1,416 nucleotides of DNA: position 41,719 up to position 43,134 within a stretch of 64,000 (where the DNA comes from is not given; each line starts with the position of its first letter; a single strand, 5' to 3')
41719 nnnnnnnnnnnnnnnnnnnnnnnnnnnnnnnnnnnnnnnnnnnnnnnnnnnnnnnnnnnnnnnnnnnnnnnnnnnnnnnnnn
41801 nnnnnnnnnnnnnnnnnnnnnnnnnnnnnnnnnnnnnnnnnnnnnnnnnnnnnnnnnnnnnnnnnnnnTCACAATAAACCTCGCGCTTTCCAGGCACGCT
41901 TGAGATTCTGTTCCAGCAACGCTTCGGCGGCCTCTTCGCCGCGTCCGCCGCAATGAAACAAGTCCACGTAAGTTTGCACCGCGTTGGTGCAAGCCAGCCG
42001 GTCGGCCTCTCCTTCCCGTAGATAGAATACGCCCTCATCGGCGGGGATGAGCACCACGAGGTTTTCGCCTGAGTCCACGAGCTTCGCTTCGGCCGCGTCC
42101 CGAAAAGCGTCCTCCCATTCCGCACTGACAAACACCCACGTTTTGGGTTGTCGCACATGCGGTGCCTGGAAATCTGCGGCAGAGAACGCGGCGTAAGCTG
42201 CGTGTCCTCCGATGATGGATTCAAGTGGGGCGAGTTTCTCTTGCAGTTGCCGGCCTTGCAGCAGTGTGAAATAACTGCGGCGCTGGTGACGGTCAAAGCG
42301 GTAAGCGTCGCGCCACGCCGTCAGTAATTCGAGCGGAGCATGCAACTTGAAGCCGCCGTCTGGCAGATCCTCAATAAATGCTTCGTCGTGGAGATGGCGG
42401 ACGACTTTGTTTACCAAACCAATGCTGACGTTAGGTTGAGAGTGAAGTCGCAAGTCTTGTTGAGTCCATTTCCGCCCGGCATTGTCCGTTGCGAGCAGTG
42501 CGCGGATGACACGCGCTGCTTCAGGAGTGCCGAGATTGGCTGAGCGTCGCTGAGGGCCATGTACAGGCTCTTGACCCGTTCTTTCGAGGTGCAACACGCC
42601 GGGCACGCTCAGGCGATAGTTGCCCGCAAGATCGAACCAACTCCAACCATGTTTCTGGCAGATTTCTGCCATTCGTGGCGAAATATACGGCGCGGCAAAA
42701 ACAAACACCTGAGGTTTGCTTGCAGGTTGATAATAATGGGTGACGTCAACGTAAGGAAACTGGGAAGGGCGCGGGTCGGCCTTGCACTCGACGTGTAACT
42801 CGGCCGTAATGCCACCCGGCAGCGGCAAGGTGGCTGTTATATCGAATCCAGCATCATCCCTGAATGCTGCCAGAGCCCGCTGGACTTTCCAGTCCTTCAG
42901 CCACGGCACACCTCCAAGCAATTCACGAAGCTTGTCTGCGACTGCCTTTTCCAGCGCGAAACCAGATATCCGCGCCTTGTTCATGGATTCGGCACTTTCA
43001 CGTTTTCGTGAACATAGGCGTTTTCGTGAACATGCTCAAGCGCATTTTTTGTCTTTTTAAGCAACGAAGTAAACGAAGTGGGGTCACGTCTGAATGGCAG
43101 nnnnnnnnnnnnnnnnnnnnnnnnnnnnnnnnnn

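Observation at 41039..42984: AbiE-like type IV toxin-antitoxin pair whose antitoxin-like partner carries an N-terminal PD-(D/E)xK module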

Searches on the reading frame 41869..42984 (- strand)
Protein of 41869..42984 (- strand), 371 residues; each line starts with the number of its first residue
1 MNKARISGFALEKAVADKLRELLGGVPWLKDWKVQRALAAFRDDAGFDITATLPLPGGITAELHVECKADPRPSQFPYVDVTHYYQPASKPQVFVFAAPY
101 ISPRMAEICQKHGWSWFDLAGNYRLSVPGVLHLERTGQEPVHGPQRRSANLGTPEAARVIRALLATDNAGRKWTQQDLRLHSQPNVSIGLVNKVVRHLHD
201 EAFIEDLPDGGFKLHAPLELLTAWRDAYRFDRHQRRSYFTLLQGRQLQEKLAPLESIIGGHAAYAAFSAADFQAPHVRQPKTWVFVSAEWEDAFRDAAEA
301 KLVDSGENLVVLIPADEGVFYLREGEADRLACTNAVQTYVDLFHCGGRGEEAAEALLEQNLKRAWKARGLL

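Call 3: search_protein_families(library=pfam, proteins=[window:41869-42984:-], max_evalue=1)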
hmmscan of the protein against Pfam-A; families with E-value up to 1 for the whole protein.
window:41869-42984:- (371 aa): 3 families
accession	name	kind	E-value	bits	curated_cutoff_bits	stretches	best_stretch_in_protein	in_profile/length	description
PF09952.14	AbiEi_2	-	0.00015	22.5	21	1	214-361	2-142/143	Transcriptional regulator, AbiEi antitoxin, Type IV TA system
PF01118.30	Semialdhyde_dh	-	0.077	13.9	26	1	92-127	68-104/121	Semialdehyde dehydrogenase, NAD binding domain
PF25356.1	PH_trem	-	0.24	11.7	24.6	1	70-97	65-92/131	Trematode PH-like domain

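Call 4: search_protein_families(library=ncbifam, proteins=[window:41869-42984:-], max_evalue=1)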
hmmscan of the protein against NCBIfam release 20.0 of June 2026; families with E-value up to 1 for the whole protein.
window:41869-42984:- (371 aa): 0 families

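Call 5: search_protein_families(library=padloc, proteins=[window:41869-42984:-], max_evalue=1)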
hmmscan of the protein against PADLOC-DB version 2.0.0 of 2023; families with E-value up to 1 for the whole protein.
window:41869-42984:- (371 aa): 1 family
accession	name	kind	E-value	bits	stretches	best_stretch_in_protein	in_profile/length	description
PDLC00534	JetA2|JetA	-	0.0007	16.6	1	192-300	60-169/511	DUF2397 domain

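Call 6: find_homologous_proteins(query=window:41869-42984:-)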
Query window:41869-42984:- (371 aa): 1387 proteins with E <= 0.001 among 8000 candidates; the best 120 are listed.
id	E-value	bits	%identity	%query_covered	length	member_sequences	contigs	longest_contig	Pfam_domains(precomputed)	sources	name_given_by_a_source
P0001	3.4e-253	857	100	100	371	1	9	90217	-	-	-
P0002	5.6e-183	626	74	100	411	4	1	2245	PF09952.15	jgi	jgi:hypothetical protein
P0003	2.5e-180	617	73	100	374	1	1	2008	PF09952.15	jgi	jgi:hypothetical protein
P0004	2.2e-178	611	73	100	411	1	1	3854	PF09952.15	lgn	-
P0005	6.8e-176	603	72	100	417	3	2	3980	-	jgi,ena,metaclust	metaclust:\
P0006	2.5e-175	601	73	100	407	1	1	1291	PF09952.15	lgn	-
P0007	2.4e-174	598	72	100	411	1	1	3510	PF09952.15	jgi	jgi:hypothetical protein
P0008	2.5e-174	598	71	100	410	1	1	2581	PF09952.15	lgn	-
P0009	2.7e-174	598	72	100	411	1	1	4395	PF09952.15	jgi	jgi:hypothetical protein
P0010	3.5e-174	597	72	100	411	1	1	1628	PF09952.15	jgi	jgi:hypothetical protein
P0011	6.0e-174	596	71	100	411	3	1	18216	PF09952.15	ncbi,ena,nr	ncbi:MAG TPA: type IV toxin-antitoxin system AbiEi family antitoxin [Candidatus Saccharimonadales ba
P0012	1.5e-173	595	71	100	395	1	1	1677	PF09952.15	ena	-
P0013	1.6e-173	595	72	100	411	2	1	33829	-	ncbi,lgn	-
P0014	3.0e-173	594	71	100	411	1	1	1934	PF09952.15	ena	-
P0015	3.4e-173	594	71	100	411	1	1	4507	PF09952.15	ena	-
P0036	2.1e-169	581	70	100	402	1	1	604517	-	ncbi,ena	-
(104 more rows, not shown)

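Call 7: search_solved_structures(query=window:41869-42984:-, max_evalue=10)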
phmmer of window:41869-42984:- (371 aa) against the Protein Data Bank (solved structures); distinct sequences matched with E-value up to 10: 1.
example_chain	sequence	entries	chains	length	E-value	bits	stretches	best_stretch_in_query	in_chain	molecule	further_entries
4lzi_A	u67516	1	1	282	0.00089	21.4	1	217-305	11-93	Multicystatin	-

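Call 17: find_encoding_contigs(protein=P0036, flank=6000, max_places=3)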
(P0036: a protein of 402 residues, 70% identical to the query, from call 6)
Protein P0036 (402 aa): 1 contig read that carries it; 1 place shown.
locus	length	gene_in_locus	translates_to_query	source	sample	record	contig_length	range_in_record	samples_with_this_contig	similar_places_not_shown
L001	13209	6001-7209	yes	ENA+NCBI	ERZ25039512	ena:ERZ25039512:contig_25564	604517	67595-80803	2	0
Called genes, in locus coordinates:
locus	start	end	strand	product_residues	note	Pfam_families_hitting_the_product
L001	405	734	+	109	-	-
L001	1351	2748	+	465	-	PF20891:DUF6844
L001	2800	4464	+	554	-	PF03783:CsgG (weak)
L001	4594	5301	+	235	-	-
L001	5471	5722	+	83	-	PF04545:Sigma70_r4 (weak)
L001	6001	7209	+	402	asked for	-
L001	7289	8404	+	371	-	PF00149:Metallophos (faint)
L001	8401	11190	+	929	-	PF02463:SMC_N, PF13175:AAA_15 (weak)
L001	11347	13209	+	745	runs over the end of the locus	PF00437:T2SSE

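Call 18: find_related_loci(query=A1, collection=genome_contigs, flank=4000)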
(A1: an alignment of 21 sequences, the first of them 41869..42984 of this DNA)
Query A1 (371 aa) in genome_contigs; peptide patterns used: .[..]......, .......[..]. (x = any residue, [..] = any of these).
166 stretches matched a pattern; 148 encode a relative of the query (tblastn E <= 1e-3); the best 80 are kept; 80 distinct loci.
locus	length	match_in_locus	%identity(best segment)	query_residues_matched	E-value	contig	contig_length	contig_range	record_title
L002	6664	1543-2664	70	1-371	6e-175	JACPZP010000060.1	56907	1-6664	MAG: Planctomycetota bacterium isolate NC_groundwater_892_Pr1_S2p5_60_19 Montesol18_S2p5_coassembly_scaffold_317717, who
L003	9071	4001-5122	71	1-371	9e-171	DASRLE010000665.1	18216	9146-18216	MAG TPA_asm: Candidatus Saccharimonadales bacterium isolate SMAG_U10180 k141_109441, whole genome shotgun sequence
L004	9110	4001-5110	70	1-371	2e-167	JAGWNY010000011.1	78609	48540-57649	MAG: Verrucomicrobiota bacterium isolate REEB243 contig-150_410, whole genome shotgun sequence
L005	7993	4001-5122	71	1-371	4e-167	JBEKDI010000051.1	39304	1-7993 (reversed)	MAG: Verrucomicrobiota bacterium isolate SPRUCE 17 SPRUCE_17_51, whole genome shotgun sequence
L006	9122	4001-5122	70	1-371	5e-166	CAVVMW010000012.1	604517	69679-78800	MAG: uncultured bacterium isolate MFD03726.bin.2.170 genome assembly, contig: contig_25564, whole genome shotgun sequenc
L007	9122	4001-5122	70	1-371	3e-164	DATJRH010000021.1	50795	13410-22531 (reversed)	MAG TPA_asm: Candidatus Aquilonibacter sp. isolate SMAG_U14962 k141_949603, whole genome shotgun sequence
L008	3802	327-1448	66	1-371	3e-170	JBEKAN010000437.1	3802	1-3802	MAG: Verrucomicrobiota bacterium isolate SPRUCE 113 SPRUCE_113_437, whole genome shotgun sequence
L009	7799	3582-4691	63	1-370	3e-150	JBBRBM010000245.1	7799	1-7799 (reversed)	MAG: Verrucomicrobiota bacterium isolate Co_metawrap_2342 Cmw_2342_k141_931951_length_7799_cov_10.0000, whole genome sho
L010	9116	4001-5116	62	1-371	3e-149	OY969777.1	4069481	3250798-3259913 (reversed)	MAG: uncultured Verrucomicrobiae bacterium isolate MFD01689.bin.c.1 genome assembly, chromosome: 1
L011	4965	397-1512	62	1-370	1e-149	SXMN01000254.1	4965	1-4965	MAG: Verrucomicrobiales bacterium isolate F1-120-MAGs170 F1-120__c607602, whole genome shotgun sequence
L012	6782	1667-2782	62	1-370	2e-145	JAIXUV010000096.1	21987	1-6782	MAG: Verrucomicrobiales bacterium isolate D1_MAG_00042 pond_D1_MAG_00042_000000000343, whole genome shotgun sequence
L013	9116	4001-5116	61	1-370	2e-145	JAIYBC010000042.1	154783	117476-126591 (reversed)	MAG: Verrucomicrobiales bacterium isolate E1_MAG_00027 pond_E1_MAG_00027_000000000040, whole genome shotgun sequence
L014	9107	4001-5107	63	1-366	1e-144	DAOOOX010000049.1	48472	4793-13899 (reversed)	MAG TPA_asm: Verrucomicrobiia bacterium isolate AMR_MDS_2612 NODE_805_length_48472_cov_15.695293, whole genome shotgun s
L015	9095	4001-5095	61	1-371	2e-144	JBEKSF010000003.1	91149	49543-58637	MAG: Verrucomicrobiota bacterium isolate SPRUCE 528 SPRUCE_528_3, whole genome shotgun sequence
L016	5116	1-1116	63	1-370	2e-144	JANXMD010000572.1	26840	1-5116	MAG: Verrucomicrobia bacterium isolate 336R_concoct_69_sub 336R_k141_757249, whole genome shotgun sequence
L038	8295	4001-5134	57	1-370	3e-132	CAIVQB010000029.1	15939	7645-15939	MAG: uncultured Verrucomicrobia bacterium isolate VK_bin-2510 genome assembly, contig: bin-2510:029/148, whole genome sh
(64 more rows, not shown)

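Call 19: predict_structure(alignment_id=A1)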
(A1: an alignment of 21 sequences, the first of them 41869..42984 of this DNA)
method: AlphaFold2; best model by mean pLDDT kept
length: 371 residues; sequences in the alignment: 21
mean_pLDDT: 75.2   pTM: 0.74
mean pLDDT of the five models: 75.2, 71.8, 67.3, 55.8, 54.7
residues with pLDDT >= 90: 72; 70-90: 194; 50-70: 58; < 50: 47
segments of 3 or more residues with pLDDT < 50: 1-3, 38-45, 259-279, 318-332
pLDDT, mean of each block of 10 residues (from residue 1): 63 89 79 59 61 78 88 84 66 89 90 92 87 86 63 83 86 93 88 92 91 92 81 77 72 61 40 38 70 83 76 58 32 65 72 75 85 67
secondary structure, 60 per line:
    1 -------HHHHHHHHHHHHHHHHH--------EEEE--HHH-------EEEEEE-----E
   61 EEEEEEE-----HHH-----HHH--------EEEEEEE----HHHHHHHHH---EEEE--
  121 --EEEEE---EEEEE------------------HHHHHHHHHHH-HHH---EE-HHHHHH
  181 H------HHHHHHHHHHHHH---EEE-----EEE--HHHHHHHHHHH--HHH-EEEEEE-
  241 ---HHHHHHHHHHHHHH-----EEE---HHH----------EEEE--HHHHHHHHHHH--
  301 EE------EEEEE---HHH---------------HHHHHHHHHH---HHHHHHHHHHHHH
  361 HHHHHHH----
elements in order: H8-24 E33-36 E49-54 E60-67 E92-98 H103-111 E115-118 E123-127 E131-135 H154-164 H175-181 H188-200 E204-206 E212-214 H217-227 E234-239 H244-257 E263-265 E282-285 H288-298 E309-313 H335-344 H348-367

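Call 22: fold_search(model_id=the predicted structure, library=pdb)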
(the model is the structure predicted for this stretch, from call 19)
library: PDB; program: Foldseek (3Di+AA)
matches with E <= 10: 643; with E <= 0.001: 0
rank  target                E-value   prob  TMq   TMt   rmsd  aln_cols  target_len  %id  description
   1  5gkj_B                9.8e-03  0.96  0.17  0.25   6.3       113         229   12  Structure of EndoMS in apo form (released 2016-11-02)
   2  4f0p_B                1.1e-02  1.00  0.22  0.19   4.2       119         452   12  MspJI Restriction Endonuclease - P31 Form (released 2012-08-08)
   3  2vld_A                1.7e-02  0.96  0.18  0.26   5.8       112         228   12  crystal structure of a repair endonuclease from Pyrococcus abyssi (released 2009-05-19)
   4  2vld_B                2.0e-02  0.97  0.18  0.28   5.3       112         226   14  crystal structure of a repair endonuclease from Pyrococcus abyssi (released 2009-05-19)
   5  5gke_A                2.2e-02  0.84  0.17  0.24   7.9       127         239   12  Structure of EndoMS-dsDNA1 complex (released 2016-11-02)
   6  4f0q_D                2.6e-02  1.00  0.23  0.19   3.7       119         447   10  MspJI Restriction Endonuclease - P21 Form (released 2012-08-08)
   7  4f0p_A                4.7e-02  0.98  0.22  0.18   4.2       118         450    9  MspJI Restriction Endonuclease - P31 Form (released 2012-08-08)
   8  4f0p_C                7.0e-02  0.85  0.20  0.17   4.9       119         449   12  MspJI Restriction Endonuclease - P31 Form (released 2012-08-08)
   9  1p2f                  8.3e-02  0.23  0.15  0.23  14.6       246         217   14  Crystal Structure Analysis of Response Regulator DrrB, a Thermotoga maritima OmpR/PhoB Homolog (released 2003-04-29)
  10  9ire_B                9.9e-02  0.89  0.16  0.39  15.8       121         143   17  CRYSTAL STRUCTURE OF Bacillus cereus FERRIC UPTAKE REGULATOR (released 2025-07-23)
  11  9vx6_T                9.9e-02  0.35  0.16  0.15   9.8       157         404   11  Helical structure of gRNA-tDNA SPARDA complex (released 2026-01-14)
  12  6g2h_A                1.0e-01  0.44  0.20  0.11  11.0       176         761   11  Filament of acetyl-CoA carboxylase and BRCT domains of BRCA1 (ACC-BRCT) core at 4.6 A resolution (released 2018-06-13)
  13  8a4b_A                1.0e-01  0.33  0.12  0.20  10.8       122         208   12  Structure of human Rep15:Rab3B_Q81L complex. (released 2022-08-10)
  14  8bao_B                1.3e-01  0.84  0.19  0.19   5.2       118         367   19  Dysgonamonadaceae bacterium CRISPR ancillary nuclease 2 (released 2022-11-30)
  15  4yif_F                1.4e-01  0.94  0.16  0.40   6.0        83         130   24  Crystal structure of Rv0880 (released 2015-06-10)
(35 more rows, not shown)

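Call 29: search_protein_families(library=pfam, alignment_id=A2, max_evalue=0.1)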
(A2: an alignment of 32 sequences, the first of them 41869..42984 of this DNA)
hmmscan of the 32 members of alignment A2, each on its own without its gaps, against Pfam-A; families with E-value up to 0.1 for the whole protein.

A. member 1, window:41869-42984:- (371 aa): 2 families
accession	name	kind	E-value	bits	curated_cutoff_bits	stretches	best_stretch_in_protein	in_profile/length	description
PF09952.14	AbiEi_2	-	0.00015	22.5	21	1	214-361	2-142/143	Transcriptional regulator, AbiEi antitoxin, Type IV TA system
PF01118.30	Semialdhyde_dh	-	0.077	13.9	26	0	92-127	68-104/121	Semialdehyde dehydrogenase, NAD binding domain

B. families by the number of members that match (of 32 scanned): 21 families
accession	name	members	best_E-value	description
PF09952.14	AbiEi_2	30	6.3e-15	Transcriptional regulator, AbiEi antitoxin, Type IV TA system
PF01047.28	MarR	5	0.002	MarR family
PF12802.13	MarR_2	3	1.1e-05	MarR family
PF13545.12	HTH_Crp_2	3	0.00034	Crp-like helix-turn-helix domain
PF25213.1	HVO_A0261_N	2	0.0021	HVO_A0261 N-terminal domain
PF09339.16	HTH_IclR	2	0.0073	IclR helix-turn-helix domain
PF01978.25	TrmB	1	0.00016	Sugar-specific transcriptional regulator TrmB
PF25212.1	HVO_A0114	1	0.00098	HVO_A0114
PF13384.12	HTH_23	1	0.0014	Homeodomain-like domain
PF23961.1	Phage_tail_terminator_9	1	0.018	Phage neck terminator protein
PF01870.24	Hjc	1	0.019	Archaeal holliday junction resolvase (hjc)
PF12840.13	HTH_20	1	0.024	Helix-turn-helix domain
PF18093.7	Trm5_N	1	0.035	tRNA methyltransferase 5 N-terminal domain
PF04545.22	Sigma70_r4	1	0.038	Sigma-70, region 4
PF21531.3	Rv2175c_wHTH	1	0.056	DNA-binding protein Rv2175c, wHTH domain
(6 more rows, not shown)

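Call 64: search_dna_similar(query=window:41869-42984:-, collection=plasmids, mode=protein, max_rows=25, max_evalue=0.001)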
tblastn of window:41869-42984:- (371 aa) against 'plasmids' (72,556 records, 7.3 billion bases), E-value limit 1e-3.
Records with a match: 49; places in all: 49; records where one place covers at least 80% of the query: 21.
Best place of each record, by identity: <60% 49.
By first word of the organism name: Ralstonia 18; Agrobacterium 6; Rhodococcus 3; Cupriavidus 2; Sphingobium 2; Shinella 2; Enterobacteriaceae 2; Klebsiella 2; Polymorphum 1; Deinococcus 1; and 10 more.
By predicted mobility (MOB-suite, as given by PLSDB): non-mobilizable 32; conjugative 12; mobilizable 5.
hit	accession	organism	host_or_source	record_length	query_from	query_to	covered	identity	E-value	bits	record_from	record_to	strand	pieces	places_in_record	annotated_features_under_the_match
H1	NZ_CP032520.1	Cupriavidus oxalaticus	cell culture,activated sludge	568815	12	349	91%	32.2%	6e-24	110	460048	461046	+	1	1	type IV toxin-antitoxin system AbiEi family antitoxin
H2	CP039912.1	Agrobacterium tumefaciens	-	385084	11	349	91%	31.5%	1e-26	119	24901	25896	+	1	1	hypothetical protein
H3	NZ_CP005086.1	Sphingobium sp. TKS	-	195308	12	364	95%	29.7%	7e-20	99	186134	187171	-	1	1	type IV toxin-antitoxin system AbiEi family antitoxin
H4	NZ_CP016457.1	Sphingobium sp. RAC03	Microbial isolate,Algal phycosphere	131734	12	349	91%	30.6%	8e-23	107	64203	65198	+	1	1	type IV toxin-antitoxin system AbiEi family antitoxin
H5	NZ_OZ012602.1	Shinella sp. WSD5-1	-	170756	1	349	94%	29.6%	5e-21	102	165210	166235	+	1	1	type IV toxin-antitoxin system AbiEi family antitoxin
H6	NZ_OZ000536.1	Shinella sp. WSC3-e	-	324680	1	349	94%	29.6%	5e-21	102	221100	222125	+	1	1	type IV toxin-antitoxin system AbiEi family antitoxin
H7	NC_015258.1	Polymorphum gilvum SL003B-26A1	-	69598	1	349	94%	29.6%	6e-21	102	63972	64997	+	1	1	type IV toxin-antitoxin system AbiEi family antitoxin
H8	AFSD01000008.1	Agrobacterium tumefaciens F2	soil near Harbin Institute of Technology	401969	1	349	94%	29.6%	6e-21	102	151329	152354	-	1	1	hypothetical protein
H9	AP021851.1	Deinococcus grandis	-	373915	49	367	86%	32.4%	5e-22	105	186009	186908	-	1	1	hypothetical protein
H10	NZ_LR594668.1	Variovorax sp. SRS16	linuron-contaminated soil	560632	1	349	94%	29.5%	3e-24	112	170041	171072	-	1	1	type IV toxin-antitoxin system AbiEi family antitoxin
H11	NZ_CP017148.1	Bosea vaviloviae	Vavilovia formosa,cell culture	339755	1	349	94%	29.2%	1e-29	127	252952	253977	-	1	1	type IV toxin-antitoxin system AbiEi family antitoxin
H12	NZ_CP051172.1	Ralstonia pseudosolanacearum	Whole organism,potato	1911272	11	349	91%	30.0%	3e-22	105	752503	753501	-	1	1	none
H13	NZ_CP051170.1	Ralstonia pseudosolanacearum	Whole organism,potato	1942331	11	349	91%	30.0%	3e-22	105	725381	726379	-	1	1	none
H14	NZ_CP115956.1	Ralstonia pseudosolanacearum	Solanum tuberosum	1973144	11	349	91%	30.0%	3e-22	105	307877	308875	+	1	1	none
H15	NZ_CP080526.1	Mesorhizobium sp. AR07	Oxytropis sp.,Cell culture,root nodule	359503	11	349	91%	29.2%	3e-18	94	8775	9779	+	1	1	type IV toxin-antitoxin system AbiEi family antitoxin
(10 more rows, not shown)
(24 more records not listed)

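Call 65: get_annotated_region(hit=H11, flank=3000)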
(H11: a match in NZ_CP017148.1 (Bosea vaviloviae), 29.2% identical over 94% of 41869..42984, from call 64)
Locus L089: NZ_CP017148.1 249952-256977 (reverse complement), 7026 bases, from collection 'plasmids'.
description: Bosea vaviloviae strain Vaf18 plasmid unnamed1, complete sequence
organism: Bosea vaviloviae (NCBI taxid 1526658)
taxonomy: Bacteria; Pseudomonadota; Alphaproteobacteria; Hyphomicrobiales; Boseaceae; Bosea; Bosea vaviloviae
host: -; source: Vavilovia formosa,cell culture; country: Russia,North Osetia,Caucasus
typing (MOB-suite, as given by PLSDB): conjugative; replicon rep_cluster_456; relaxase MOBP; mating-pair formation MPF_T
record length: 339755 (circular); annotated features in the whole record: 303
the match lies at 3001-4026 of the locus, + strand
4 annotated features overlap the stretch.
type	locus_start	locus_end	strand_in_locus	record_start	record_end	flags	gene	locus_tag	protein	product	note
CDS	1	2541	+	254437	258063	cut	-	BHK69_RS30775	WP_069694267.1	DEAD/DEAH box helicase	-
CDS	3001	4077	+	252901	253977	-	-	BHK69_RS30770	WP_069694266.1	type IV toxin-antitoxin system AbiEi family antitoxin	-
CDS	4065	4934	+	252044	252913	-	-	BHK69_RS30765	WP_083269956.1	nucleotidyl transferase AbiEii/AbiGii toxin family protein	-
CDS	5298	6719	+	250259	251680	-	-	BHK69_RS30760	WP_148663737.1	hypothetical protein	-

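Call 82: search_protein_families(library=pfam, proteins=[L038:5256-7646:+, L001:7289-8404:+, L001:8401-11190:+], max_evalue=0.001)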
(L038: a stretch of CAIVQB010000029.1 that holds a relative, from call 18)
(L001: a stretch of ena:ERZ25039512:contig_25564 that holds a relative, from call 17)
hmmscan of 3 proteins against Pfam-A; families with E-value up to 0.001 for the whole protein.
L038:5256-7646:+ (796 aa): 4 families
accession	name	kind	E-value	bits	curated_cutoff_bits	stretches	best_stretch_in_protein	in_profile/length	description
PF22548.2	AEP-TOTE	-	3e-89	299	27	1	61-283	1-229/230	TOTE conflict system, Archaeo-Eukaryotic Primase domain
PF04851.21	ResIII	-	1.3e-22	80.9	22.5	1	433-576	3-164/164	Type III restriction enzyme, res subunit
PF00270.35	DEAD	-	2e-11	44.3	26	1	435-576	1-162/167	DEAD/DEAH box helicase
PF00271.37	Helicase_C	-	9.6e-06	26.3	23.5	1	649-754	9-109/110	Helicase conserved C-terminal domain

L001:7289-8404:+ (371 aa): 1 family
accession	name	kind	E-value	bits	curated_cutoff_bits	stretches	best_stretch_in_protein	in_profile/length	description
PF00149.33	Metallophos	-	5.2e-06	27.5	21.5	1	5-147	3-116/191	Calcineurin-like phosphoesterase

L001:8401-11190:+ (929 aa): 4 families
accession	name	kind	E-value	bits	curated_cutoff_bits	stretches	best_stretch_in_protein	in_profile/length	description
PF02463.25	SMC_N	-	1e-08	35.4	40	1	24-863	24-190/220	RecF/RecN/SMC N terminal domain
PF13175.12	AAA_15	-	6.6e-08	33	32.1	1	1-352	1-265/374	AAA ATPase domain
PF13304.12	AAA_21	-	5.9e-05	23.7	27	0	31-118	6-88/304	AAA domain, putative AbiEii toxin, Type IV TA system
PF13555.12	AAA_29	-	0.00028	21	27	1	3-59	1-58/61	P-loop containing region of AAA domain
